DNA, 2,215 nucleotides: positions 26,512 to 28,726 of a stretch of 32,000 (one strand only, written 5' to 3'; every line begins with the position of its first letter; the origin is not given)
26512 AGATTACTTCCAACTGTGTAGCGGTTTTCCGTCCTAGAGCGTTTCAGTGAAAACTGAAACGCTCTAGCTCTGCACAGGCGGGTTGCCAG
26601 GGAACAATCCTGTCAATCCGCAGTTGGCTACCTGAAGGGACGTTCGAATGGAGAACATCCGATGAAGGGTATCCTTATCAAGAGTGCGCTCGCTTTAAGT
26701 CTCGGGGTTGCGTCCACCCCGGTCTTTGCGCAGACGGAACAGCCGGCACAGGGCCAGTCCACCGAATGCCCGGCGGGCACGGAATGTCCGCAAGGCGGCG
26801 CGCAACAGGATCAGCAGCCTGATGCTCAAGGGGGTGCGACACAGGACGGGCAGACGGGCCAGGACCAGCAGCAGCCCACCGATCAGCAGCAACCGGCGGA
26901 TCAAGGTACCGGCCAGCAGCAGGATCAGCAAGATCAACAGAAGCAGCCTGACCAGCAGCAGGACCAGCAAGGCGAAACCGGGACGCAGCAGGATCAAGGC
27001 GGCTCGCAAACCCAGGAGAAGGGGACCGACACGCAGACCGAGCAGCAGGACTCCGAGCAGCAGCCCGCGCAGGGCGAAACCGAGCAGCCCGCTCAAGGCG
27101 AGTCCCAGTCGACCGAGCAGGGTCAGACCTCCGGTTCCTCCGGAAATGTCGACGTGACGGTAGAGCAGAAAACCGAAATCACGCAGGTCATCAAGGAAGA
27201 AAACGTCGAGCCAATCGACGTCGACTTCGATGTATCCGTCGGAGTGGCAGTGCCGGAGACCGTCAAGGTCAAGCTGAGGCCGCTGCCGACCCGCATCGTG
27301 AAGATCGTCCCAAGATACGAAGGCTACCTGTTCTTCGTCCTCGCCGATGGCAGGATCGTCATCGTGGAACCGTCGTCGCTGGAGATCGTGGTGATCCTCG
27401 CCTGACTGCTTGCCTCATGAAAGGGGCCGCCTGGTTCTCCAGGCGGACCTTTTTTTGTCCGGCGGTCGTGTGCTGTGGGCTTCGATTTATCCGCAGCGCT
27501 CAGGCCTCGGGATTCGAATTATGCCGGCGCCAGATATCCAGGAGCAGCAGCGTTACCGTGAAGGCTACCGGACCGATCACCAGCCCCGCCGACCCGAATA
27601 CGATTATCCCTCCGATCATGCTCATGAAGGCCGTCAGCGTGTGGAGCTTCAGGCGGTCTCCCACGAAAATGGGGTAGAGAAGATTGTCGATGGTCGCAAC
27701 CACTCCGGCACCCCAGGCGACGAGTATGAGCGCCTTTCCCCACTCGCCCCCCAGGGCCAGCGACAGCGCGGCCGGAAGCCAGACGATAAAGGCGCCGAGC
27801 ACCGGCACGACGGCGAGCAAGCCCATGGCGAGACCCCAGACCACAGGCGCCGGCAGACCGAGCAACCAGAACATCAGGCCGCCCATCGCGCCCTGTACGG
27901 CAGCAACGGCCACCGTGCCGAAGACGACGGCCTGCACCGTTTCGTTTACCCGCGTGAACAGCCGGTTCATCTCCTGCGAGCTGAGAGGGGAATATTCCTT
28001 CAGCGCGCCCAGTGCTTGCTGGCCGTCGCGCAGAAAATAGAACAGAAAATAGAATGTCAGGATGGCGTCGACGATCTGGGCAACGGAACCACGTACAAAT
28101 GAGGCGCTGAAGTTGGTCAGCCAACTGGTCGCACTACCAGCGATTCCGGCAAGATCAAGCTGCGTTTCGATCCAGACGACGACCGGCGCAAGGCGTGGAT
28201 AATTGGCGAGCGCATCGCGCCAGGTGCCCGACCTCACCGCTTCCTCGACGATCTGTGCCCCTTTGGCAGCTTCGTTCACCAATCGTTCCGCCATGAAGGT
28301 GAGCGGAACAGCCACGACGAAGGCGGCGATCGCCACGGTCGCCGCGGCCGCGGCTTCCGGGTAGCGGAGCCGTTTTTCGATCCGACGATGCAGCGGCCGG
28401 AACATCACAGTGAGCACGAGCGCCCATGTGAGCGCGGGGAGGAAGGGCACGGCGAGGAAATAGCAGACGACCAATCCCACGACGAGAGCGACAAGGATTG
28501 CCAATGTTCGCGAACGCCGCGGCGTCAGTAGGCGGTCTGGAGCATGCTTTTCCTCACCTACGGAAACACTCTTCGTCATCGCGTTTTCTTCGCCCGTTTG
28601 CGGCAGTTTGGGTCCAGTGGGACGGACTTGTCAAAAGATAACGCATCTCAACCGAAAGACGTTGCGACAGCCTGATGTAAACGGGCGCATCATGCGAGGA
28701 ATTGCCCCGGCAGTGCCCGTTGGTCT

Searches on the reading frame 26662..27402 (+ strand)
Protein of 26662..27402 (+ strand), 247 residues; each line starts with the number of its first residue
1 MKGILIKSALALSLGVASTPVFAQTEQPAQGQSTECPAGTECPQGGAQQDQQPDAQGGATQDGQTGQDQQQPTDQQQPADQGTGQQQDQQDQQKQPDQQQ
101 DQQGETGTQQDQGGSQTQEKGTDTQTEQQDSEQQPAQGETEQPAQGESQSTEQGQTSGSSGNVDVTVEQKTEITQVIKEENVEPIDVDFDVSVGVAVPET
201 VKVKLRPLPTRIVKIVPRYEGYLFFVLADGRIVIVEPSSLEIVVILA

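Call 90: search_protein_families(library=pfam, proteins=[window:26662-27402:+], max_evalue=0.001)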
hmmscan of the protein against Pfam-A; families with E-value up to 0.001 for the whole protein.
window:26662-27402:+ (247 aa): 1 family
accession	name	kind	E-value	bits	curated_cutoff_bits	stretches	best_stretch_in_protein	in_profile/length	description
PF06823.17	DUF1236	-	8e-16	58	32.4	1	176-246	1-63/64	Protein of unknown function (DUF1236)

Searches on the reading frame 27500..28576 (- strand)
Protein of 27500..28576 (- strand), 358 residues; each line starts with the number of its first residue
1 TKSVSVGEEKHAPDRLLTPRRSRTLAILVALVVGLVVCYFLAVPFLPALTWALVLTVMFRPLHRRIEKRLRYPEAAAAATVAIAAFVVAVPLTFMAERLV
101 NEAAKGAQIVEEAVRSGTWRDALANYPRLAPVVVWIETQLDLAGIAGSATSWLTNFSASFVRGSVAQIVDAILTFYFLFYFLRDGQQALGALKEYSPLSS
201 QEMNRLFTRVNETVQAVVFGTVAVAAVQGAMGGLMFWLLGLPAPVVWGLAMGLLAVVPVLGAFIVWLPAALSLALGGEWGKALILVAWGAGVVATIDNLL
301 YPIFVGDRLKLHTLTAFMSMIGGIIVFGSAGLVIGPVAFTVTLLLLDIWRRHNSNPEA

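Call 90: search_protein_families(library=pfam, proteins=[window:27500-28576:-], max_evalue=0.001)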
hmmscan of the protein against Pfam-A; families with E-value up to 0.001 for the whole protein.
window:27500-28576:- (358 aa): 1 family
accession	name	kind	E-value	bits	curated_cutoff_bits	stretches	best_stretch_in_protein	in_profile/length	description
PF01594.21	AI-2E_transport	-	6.6e-48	164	34.3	1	27-348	3-325/327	AI-2E family transporter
